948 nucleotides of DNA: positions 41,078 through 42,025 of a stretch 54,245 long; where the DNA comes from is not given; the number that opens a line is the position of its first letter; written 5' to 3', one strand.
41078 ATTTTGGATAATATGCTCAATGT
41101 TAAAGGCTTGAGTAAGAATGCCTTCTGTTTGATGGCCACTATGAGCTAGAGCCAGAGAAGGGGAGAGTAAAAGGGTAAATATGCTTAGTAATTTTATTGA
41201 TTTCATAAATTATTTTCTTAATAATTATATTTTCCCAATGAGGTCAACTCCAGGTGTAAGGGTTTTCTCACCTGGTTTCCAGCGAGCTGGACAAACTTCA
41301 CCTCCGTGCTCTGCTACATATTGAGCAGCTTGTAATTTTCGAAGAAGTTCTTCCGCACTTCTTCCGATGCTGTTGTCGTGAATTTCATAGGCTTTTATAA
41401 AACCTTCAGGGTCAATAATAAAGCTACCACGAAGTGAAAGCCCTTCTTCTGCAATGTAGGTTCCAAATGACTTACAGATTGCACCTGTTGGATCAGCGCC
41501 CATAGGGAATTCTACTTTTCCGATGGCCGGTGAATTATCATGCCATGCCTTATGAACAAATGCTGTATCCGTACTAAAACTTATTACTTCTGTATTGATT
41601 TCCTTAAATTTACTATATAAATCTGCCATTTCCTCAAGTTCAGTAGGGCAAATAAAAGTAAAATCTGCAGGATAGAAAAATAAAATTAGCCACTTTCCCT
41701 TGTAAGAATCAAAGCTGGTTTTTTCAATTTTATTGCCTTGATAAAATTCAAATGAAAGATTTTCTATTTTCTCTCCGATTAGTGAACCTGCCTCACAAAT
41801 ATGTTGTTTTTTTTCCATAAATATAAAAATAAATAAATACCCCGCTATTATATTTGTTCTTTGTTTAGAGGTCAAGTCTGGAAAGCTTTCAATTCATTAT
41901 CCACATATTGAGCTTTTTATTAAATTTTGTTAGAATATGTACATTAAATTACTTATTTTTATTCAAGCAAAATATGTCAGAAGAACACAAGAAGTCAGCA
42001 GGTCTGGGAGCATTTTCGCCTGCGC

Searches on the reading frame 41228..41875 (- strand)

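Call 76: search_protein_families(library=pfam, max_evalue=0.001, proteins=[window:41228-41875:-])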
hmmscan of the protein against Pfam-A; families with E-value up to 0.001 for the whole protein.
window:41228-41875:- (216 aa): 4 families
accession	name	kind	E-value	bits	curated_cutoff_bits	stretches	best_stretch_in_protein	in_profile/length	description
PF00578.27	AhpC-TSA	-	2.5e-33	115.1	26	1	34-162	2-123/124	AhpC/TSA family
PF08534.16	Redoxin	-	3.4e-14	53.3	26.6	1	48-170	16-138/148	Redoxin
PF10417.14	1-cysPrx_C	-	8e-08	32.6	21.1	1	183-208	1-26/41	C-terminal domain of 1-Cys peroxiredoxin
PF02630.20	SCO1-SenC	-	0.00085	19.7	22.8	0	51-100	12-63/134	SCO1/SenC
